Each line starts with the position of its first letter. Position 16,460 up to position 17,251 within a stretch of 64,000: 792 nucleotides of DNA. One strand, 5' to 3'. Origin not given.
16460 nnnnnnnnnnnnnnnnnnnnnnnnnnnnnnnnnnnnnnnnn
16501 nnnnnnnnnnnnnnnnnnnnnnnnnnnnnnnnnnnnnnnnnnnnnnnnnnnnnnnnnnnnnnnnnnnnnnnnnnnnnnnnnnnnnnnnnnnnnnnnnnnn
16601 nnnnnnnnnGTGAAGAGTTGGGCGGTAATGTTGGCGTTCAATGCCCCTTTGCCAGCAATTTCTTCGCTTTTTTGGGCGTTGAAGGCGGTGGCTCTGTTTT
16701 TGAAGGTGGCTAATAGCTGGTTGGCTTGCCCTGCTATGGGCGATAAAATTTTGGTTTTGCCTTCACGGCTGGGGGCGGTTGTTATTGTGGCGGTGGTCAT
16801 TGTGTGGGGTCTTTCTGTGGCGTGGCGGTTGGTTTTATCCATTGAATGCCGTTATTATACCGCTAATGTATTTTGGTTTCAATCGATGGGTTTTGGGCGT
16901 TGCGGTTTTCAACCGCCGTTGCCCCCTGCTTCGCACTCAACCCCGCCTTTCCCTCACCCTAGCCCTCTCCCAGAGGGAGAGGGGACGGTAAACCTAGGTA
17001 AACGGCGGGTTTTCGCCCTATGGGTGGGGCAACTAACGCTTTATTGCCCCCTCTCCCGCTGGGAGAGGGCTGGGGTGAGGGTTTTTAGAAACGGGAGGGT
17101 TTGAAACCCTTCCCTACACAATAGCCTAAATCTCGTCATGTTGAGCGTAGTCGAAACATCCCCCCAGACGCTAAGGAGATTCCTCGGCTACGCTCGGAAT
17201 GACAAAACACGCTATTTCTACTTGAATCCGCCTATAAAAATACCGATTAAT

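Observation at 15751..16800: PurC-PurS gene fusion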

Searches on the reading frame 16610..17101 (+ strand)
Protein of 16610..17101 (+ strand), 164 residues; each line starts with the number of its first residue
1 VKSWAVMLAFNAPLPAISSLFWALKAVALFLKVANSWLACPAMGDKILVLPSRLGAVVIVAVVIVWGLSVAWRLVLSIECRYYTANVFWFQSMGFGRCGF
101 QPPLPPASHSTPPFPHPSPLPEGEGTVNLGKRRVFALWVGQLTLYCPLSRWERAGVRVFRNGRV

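Call 61: search_protein_families(library=pfam, proteins=[window:16610-17101:+], max_evalue=0.01)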
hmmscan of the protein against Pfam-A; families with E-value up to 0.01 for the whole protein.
window:16610-17101:+ (164 aa): 0 families
